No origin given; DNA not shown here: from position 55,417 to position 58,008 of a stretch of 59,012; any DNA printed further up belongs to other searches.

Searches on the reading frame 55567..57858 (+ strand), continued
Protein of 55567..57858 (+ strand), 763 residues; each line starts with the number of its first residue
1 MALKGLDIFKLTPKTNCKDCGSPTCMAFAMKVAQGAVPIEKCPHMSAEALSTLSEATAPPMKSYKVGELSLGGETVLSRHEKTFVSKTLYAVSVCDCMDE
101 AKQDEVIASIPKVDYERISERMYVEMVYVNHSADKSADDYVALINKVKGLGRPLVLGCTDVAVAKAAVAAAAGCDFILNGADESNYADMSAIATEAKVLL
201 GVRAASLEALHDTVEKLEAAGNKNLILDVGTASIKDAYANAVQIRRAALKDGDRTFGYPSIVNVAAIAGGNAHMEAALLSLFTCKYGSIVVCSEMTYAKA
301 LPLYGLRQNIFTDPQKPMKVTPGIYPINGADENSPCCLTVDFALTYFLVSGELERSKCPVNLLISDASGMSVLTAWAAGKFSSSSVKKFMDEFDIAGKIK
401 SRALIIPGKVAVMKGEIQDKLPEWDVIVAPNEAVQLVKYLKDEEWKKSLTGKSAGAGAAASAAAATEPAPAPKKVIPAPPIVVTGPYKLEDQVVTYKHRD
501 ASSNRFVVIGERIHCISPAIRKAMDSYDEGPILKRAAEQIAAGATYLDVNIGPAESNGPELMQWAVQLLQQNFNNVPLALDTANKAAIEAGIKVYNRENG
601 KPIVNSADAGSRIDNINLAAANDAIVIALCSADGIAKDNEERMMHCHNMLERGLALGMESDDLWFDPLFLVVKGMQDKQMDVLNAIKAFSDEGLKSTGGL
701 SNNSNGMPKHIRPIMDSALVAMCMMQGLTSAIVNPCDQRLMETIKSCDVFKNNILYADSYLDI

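Call 54: find_homologous_proteins(query=P0134, max_evalue=1e-30)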
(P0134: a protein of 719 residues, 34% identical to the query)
Query P0134 (719 aa): 7947 proteins with E <= 1e-30 among 8000 candidates; the best 120 are listed.
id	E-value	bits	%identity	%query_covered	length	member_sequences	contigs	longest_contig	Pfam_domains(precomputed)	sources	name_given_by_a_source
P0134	0.0e+0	1597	100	100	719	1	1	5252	PF04060.19,PF00809.29,PF03599.23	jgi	-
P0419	0.0e+0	1405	87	100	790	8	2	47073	PF04060.19,PF00809.29,PF03599.23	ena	-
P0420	0.0e+0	1393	87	100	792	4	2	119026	PF04060.19,PF00809.29,PF03599.23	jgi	-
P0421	0.0e+0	1393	86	100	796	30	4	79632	PF04060.19,PF00809.29,PF03599.23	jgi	jgi:acetyl-CoA decarbonylase/synthase complex subunit gamma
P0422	0.0e+0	1390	87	100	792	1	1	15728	PF04060.19,PF00809.29,PF03599.23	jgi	-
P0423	0.0e+0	1264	78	99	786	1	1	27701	PF04060.19,PF00809.29,PF03599.23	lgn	-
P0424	0.0e+0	1242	76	100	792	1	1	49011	PF04060.19,PF00809.29,PF03599.23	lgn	-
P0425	0.0e+0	1221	75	100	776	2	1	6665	PF04060.19,PF00809.29,PF03599.23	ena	-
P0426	0.0e+0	1220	76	100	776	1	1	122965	PF04060.19,PF00809.29,PF03599.23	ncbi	-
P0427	0.0e+0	1220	75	100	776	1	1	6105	PF04060.19,PF00809.29,PF03599.23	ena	-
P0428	0.0e+0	1215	76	100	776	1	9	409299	PF04060.19,PF00809.29,PF03599.23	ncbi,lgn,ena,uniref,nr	ncbi:MAG: Methionine synthase I [Thermodesulfobacterium sp.]|uniref:Methionine synthase I n=1 Tax=Ca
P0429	0.0e+0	1214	76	100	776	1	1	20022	PF04060.19,PF00809.29,PF03599.23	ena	-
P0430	0.0e+0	1211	75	100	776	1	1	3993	PF04060.19,PF00809.29,PF03599.23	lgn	-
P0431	0.0e+0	1202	75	100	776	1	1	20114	PF04060.19,PF00809.29,PF03599.23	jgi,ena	-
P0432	0.0e+0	1145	69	100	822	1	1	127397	PF04060.19,PF00809.29,PF03599.23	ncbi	-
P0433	0.0e+0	1145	77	63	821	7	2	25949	PF04060.19,PF00809.29,PF03599.23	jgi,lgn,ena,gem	-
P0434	0.0e+0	1137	69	100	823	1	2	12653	PF04060.19,PF00809.29,PF03599.23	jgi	-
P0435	0.0e+0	1135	68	100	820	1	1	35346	PF04060.19,PF00809.29,PF03599.23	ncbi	-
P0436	0.0e+0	1121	67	100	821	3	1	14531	PF04060.19,PF00809.29,PF03599.23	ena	-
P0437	0.0e+0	1118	72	64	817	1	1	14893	PF04060.19,PF00809.29,PF03599.23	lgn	-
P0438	0.0e+0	1083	79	82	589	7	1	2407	PF04060.19,PF00809.29,PF03599.23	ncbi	ncbi:MAG: hypothetical protein C0169_02980, partial [Thermodesulfobacterium geofontis]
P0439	0.0e+0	1041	76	86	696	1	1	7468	PF00809.29,PF03599.23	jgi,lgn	-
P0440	0.0e+0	1039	64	100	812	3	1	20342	PF04060.19,PF00809.29,PF03599.23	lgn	-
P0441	0.0e+0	1028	64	100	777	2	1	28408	PF04060.19,PF00809.29,PF03599.23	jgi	-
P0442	0.0e+0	1015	64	100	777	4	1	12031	PF04060.19,PF00809.29,PF03599.23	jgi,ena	-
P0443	8.0e-294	995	63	100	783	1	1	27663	PF04060.19,PF00809.29,PF03599.23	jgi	-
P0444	3.4e-279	946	60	100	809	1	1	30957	PF04060.19,PF00809.29,PF03599.23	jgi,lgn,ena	-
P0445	6.6e-215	734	71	63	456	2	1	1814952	PF04060.19,PF03599.23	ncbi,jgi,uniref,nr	ncbi:acetyl-CoA synthase subunit gamma [Caldimicrobium thiodismutans]|jgi:acetyl-CoA decarbonylase/s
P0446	2.5e-214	732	70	63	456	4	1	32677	PF04060.19,PF03599.23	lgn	-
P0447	2.8e-214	732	69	63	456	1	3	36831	PF04060.19,PF03599.23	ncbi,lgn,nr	ncbi:MAG: acetyl-CoA decarbonylase/synthase complex subunit gamma [Caldimicrobium sp.]|nr:acetyl-CoA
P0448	1.7e-211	722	69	63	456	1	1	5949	PF04060.19,PF03599.23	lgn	-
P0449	1.7e-211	722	69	63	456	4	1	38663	PF04060.19,PF03599.23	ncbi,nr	ncbi:MAG: acetyl-CoA decarbonylase/synthase complex subunit gamma [Caldimicrobium sp.]|nr:acetyl-CoA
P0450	1.8e-211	722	69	63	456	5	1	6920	PF04060.19,PF03599.23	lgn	-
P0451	8.0e-210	717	69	63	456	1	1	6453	PF04060.19,PF03599.23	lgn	-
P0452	9.3e-210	717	69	63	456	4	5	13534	PF04060.19,PF03599.23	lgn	-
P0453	1.2e-209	716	68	63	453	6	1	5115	PF04060.19,PF03599.23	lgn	-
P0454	1.3e-209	716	68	63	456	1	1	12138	PF04060.19,PF03599.23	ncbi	ncbi:MAG: acetyl-CoA decarbonylase/synthase complex subunit gamma [Caldimicrobium sp.]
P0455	2.5e-209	715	68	63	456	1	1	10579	PF04060.19,PF03599.23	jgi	-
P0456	2.7e-209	715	67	63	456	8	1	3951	PF04060.19,PF03599.23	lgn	-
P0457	9.9e-209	713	69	63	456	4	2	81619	PF04060.19,PF03599.23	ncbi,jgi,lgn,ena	ncbi:MAG: acetyl-CoA decarbonylase/synthase complex subunit gamma [Caldimicrobium sp.]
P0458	1.4e-208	713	68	63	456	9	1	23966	PF04060.19,PF03599.23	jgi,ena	-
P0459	1.1e-207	710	68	63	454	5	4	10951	PF04060.19,PF03599.23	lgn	-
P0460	2.0e-207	709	67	63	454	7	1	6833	PF04060.19,PF03599.23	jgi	-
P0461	4.3e-207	708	67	63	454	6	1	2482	PF04060.19,PF03599.23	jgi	-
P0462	4.6e-207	708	68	63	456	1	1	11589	PF04060.19,PF03599.23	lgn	-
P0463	2.2e-206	706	68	63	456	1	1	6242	PF04060.19,PF03599.23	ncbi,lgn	ncbi:MAG: acetyl-CoA decarbonylase/synthase complex subunit gamma [Caldimicrobium sp.]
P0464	2.5e-206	705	68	63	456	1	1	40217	PF04060.19,PF03599.23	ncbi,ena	-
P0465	1.7e-205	703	69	63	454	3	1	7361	PF04060.19,PF03599.23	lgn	-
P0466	2.2e-205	702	68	63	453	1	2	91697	PF04060.19,PF03599.23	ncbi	-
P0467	1.4e-201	690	67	63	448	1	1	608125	PF04060.19,PF03599.23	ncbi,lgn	-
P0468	2.6e-200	685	67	63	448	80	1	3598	PF04060.19,PF03599.23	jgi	jgi:acetyl-CoA decarbonylase/synthase complex subunit gamma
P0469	4.2e-199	681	66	62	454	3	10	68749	PF04060.19,PF03599.23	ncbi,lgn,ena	-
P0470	1.0e-195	670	67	63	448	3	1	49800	PF04060.19,PF03599.23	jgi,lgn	jgi:acetyl-CoA decarbonylase/synthase complex subunit gamma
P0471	4.6e-195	668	68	60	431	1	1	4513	PF03599.23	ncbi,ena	-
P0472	1.4e-192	660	66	63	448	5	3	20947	PF04060.19,PF03599.23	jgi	-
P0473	9.7e-188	644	62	62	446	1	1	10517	PF04060.19,PF03599.23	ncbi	-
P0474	2.6e-186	639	61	62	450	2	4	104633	PF04060.19,PF03599.23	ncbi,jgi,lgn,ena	-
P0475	3.2e-186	639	62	62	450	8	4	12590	PF04060.19,PF03599.23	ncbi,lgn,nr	ncbi:MAG TPA: acetyl-CoA decarbonylase/synthase complex subunit gamma [Thermodesulfobacteriaceae bac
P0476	3.9e-185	635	61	62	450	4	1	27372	PF04060.19,PF03599.23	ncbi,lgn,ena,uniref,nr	ncbi:MAG TPA: acetyl-CoA decarbonylase/synthase complex subunit gamma [Thermosulfurimonas dismutans]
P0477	7.2e-185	634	61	62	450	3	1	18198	PF04060.19,PF03599.23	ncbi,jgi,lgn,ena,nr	ncbi:MAG: acetyl-CoA decarbonylase/synthase complex subunit gamma [Thermodesulfatator sp.]|nr:MAG: a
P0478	3.5e-184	632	62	62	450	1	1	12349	PF04060.19,PF03599.23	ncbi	-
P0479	7.7e-184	631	61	63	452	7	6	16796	PF04060.19,PF03599.23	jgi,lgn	jgi:acetyl-CoA decarbonylase/synthase complex subunit gamma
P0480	1.9e-183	630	61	63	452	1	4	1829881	PF04060.19,PF03599.23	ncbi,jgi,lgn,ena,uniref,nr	ncbi:acetyl-CoA decarbonylase/synthase complex subunit gamma [Thermodesulfobacterium sp. TA1]|uniref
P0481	3.4e-183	629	61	62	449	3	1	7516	PF04060.19,PF03599.23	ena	-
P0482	1.5e-182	627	60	62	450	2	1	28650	PF04060.19,PF03599.23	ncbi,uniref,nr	ncbi:acetyl-CoA decarbonylase/synthase complex subunit gamma [Thermodesulfatator autotrophicus]|unir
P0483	1.6e-182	627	62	62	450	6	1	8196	PF04060.19,PF03599.23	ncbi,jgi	-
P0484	2.7e-182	626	60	62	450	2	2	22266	PF04060.19,PF03599.23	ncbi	-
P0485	3.3e-182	626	61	62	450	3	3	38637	PF04060.19,PF03599.23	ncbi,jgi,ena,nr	ncbi:MAG: acetyl-CoA decarbonylase/synthase complex subunit gamma [Thermodesulfobacteria bacterium]|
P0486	9.2e-182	624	62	62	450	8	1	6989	PF04060.19,PF03599.23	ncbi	-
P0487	1.0e-181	624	61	62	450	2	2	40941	PF04060.19,PF03599.23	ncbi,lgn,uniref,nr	ncbi:acetyl-CoA decarbonylase/synthase complex subunit gamma [Thermodesulfatator atlanticus]|uniref:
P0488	1.6e-181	623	61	62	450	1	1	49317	PF04060.19,PF03599.23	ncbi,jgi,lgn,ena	-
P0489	2.2e-181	623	61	62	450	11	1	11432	PF04060.19,PF03599.23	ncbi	-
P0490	6.9e-181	621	60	62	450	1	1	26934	PF04060.19,PF03599.23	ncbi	-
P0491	7.1e-178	611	59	62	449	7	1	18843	PF04060.19,PF03599.23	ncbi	-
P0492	2.6e-174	600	60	63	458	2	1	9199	PF04060.19,PF03599.23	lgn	-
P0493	1.7e-169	584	58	62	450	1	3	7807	PF04060.19,PF03599.23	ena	-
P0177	4.4e-169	582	58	63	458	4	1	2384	PF04060.19,PF03599.23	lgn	-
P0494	5.3e-169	582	57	62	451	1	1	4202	PF04060.19,PF03599.23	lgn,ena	-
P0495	9.2e-169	581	58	62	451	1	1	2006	PF04060.19,PF03599.23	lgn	-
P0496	2.9e-168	580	57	62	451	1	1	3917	PF04060.19,PF03599.23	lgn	-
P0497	1.0e-167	578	55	62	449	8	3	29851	PF04060.19,PF03599.23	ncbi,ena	-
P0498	4.3e-167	576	56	62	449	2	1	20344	PF04060.19,PF03599.23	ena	-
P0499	4.3e-167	576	56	62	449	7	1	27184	PF04060.19,PF03599.23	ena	-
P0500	5.8e-167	575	56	62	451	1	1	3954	PF04060.19,PF03599.23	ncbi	-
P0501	6.7e-167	575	57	62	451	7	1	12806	PF04060.19,PF03599.23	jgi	jgi:acetyl-CoA decarbonylase/synthase complex subunit gamma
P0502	1.1e-166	574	57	62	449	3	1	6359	PF04060.19,PF03599.23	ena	-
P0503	1.7e-166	574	57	63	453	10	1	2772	PF04060.19,PF03599.23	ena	-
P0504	1.7e-166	574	57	62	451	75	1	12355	PF04060.19,PF03599.23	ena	-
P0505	1.8e-166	574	55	62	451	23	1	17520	PF04060.19,PF03599.23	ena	-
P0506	1.9e-166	574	57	62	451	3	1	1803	PF04060.19,PF03599.23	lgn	-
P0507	2.7e-166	573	57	62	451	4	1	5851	PF04060.19,PF03599.23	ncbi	-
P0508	3.7e-166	573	56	62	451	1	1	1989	PF04060.19,PF03599.23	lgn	-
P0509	6.3e-166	572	56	62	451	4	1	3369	PF04060.19,PF03599.23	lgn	-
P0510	1.0e-165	571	56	62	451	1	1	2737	PF04060.19,PF03599.23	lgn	-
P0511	1.1e-165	571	56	62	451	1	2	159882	PF04060.19,PF03599.23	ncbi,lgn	ncbi:MAG: acetyl-CoA decarbonylase/synthase complex subunit gamma [Desulfobia sp.]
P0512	1.2e-165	571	55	62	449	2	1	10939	PF04060.19,PF03599.23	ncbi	-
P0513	1.5e-165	571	57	62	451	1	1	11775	PF04060.19,PF03599.23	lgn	-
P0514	2.1e-165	570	56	62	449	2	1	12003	PF04060.19,PF03599.23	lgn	-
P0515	2.2e-165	570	56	62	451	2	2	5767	PF04060.19,PF03599.23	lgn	-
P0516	2.9e-165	570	56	62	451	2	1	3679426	PF04060.19,PF03599.23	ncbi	ncbi:acetyl-CoA decarbonylase/synthase complex subunit gamma [Thiovibrio sp. JS02]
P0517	3.2e-165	569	55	62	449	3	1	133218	PF04060.19,PF03599.23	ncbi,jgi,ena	-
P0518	4.1e-165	569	55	62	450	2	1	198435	PF04060.19,PF03599.23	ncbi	-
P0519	6.7e-165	568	56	62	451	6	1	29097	PF04060.19,PF03599.23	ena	-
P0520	7.1e-165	568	55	62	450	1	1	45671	PF04060.19,PF03599.23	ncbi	-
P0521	7.4e-165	568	56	62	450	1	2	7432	PF04060.19,PF03599.23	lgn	-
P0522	9.9e-165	568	55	62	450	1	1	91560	PF04060.19,PF03599.23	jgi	jgi:acetyl-CoA decarbonylase/synthase complex subunit gamma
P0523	1.2e-164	568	56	62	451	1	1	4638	PF04060.19,PF03599.23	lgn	-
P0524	1.2e-164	568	56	62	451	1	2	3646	PF04060.19,PF03599.23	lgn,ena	-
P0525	1.3e-164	567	56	63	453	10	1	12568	PF04060.19,PF03599.23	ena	-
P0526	1.6e-164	567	55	62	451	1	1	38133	PF04060.19,PF03599.23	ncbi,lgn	-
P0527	1.6e-164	567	55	62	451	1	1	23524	PF04060.19,PF03599.23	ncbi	-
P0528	2.0e-164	567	55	62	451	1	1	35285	PF04060.19,PF03599.23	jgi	-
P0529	2.1e-164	567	55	62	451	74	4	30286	PF04060.19,PF03599.23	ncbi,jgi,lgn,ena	jgi:acetyl-CoA decarbonylase/synthase complex subunit gamma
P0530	2.4e-164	567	56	62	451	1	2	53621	PF04060.19,PF03599.23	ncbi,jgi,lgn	-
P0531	3.1e-164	566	55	62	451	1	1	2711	PF04060.19,PF03599.23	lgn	-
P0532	3.8e-164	566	56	62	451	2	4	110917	PF04060.19,PF03599.23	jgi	jgi:acetyl-CoA decarbonylase/synthase complex subunit gamma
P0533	4.6e-164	566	56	62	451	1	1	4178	PF04060.19,PF03599.23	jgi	-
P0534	5.1e-164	566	55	62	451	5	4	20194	PF04060.19,PF03599.23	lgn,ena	-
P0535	5.6e-164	565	57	62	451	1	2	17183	PF04060.19,PF03599.23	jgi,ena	-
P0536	6.1e-164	565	56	62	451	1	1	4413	PF04060.19,PF03599.23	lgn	-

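Call 56: search_protein_families(library=ncbifam, proteins=[L101:8756-9766:-, L083:8122-8979:+, L101:10001-12130:+], max_evalue=0.001)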
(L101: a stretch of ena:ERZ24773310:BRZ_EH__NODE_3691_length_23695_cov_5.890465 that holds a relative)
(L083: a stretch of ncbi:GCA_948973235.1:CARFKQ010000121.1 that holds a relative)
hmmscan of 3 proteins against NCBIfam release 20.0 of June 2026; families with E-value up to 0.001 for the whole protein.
L101:8756-9766:- (336 aa): 4 families
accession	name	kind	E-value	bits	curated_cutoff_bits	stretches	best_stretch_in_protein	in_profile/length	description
NF007020.0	PRK09485.1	equivalog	1.6e-13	50.4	215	1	115-308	118-303/306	homocysteine S-methyltransferase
NF005718.0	PRK07534.1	equivalog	5.6e-12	45.6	338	1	114-310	108-296/337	betaine--homocysteine S-methyltransferase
NF006396.0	PRK08645.1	equivalog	9.1e-09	33.9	453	1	112-313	100-289/611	bifunctional homocysteine S-methyltransferase/methylenetetrahydrofolate reductase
TIGR02082.1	metH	equivalog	4.9e-07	27.8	1010.85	1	131-329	141-332/1182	methionine synthase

L083:8122-8979:+ (285 aa): 0 families

L101:10001-12130:+ (709 aa): 5 families
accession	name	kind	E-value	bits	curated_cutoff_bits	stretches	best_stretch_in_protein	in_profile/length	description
NF040764.1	CODH_ACS_al_bet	equivalog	0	1018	800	1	10-709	2-705/705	acetyl-CoA decarbonylase/synthase complex subunit alpha/beta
NF007078.0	PRK09529.1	subfamily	4.9e-289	960.4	809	1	4-709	5-710/710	bifunctional acetyl-CoA decarbonylase/synthase complex subunit alpha/beta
NF003379.0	PRK04456.1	domain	6.5e-130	433.9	372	1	301-703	5-399/464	acetyl-CoA decarbonylase/synthase complex subunit beta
TIGR00316.1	cdhC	equivalog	3.4e-122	408.6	355.95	1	300-703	4-396/460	CO dehydrogenase/CO-methylating acetyl-CoA synthase complex subunit beta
TIGR00314.1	cdhA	equivalog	2e-07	29.2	781.3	1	111-261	475-639/784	CO dehydrogenase/acetyl-CoA synthase complex subunit alpha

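Call 71: find_encoding_contigs(protein=P0428, flank=9000, max_places=2)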
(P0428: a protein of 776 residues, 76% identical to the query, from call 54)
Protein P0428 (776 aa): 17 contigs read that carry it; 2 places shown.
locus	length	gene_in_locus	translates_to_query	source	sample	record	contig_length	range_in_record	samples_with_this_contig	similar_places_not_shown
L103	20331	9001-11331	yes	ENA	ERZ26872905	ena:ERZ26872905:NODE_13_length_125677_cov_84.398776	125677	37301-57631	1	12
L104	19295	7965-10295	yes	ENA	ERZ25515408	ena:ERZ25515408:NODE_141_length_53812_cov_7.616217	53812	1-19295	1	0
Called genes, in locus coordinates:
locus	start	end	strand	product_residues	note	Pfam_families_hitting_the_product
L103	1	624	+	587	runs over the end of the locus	PF01268:FTHFS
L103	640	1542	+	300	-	PF00763:THF_DHG_CYH, PF02882:THF_DHG_CYH_C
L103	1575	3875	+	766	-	PF03063:Prismane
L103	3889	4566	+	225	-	PF12225:DUF5981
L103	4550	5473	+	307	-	PF02219:MTHFR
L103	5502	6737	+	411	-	PF03599:CdhD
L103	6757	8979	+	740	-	PF18537:CODH_A_N, PF03598:CdhC, PF19436:ACS_CODH_B_C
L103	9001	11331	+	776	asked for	PF04060:FeS, PF03599:CdhD, PF00809:Pterin_bind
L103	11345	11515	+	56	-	-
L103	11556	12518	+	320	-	PF00743:FMO-like (faint), PF03486:HI0933_like (faint), PF07992:Pyr_redox_2, PF13434:Lys_Orn_oxgnase (faint), PF13454:NAD_binding_9 (faint), PF13738:Pyr_redox_3, PF00070:Pyr_redox (weak)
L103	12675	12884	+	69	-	PF27253:AF_1253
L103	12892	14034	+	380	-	PF00142:Fer4_NifH (weak), PF01656:CbiA, PF02374:ArsA_ATPase, PF10609:ParA (faint), PF13614:AAA_31, PF17886:ArsA_HSP20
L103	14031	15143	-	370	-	PF21088:MS_channel_1st, PF00924:MS_channel_2nd, PF21082:MS_channel_3rd, PF24956:Msl2-3_C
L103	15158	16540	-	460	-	PF01029:NusB, PF22458:RsmF-B_ferredox, PF01189:Methyltr_RsmB-F, PF13847:Methyltransf_31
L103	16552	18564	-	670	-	PF00270:DEAD (weak), PF04851:ResIII, PF17757:UvrB_inter, PF27431:UvrB_3rd, PF00271:Helicase_C, PF12344:UvrB, PF02151:UVR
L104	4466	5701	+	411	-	PF03599:CdhD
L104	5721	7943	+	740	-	PF18537:CODH_A_N, PF03598:CdhC, PF19436:ACS_CODH_B_C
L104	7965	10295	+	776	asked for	PF04060:FeS, PF03599:CdhD, PF00809:Pterin_bind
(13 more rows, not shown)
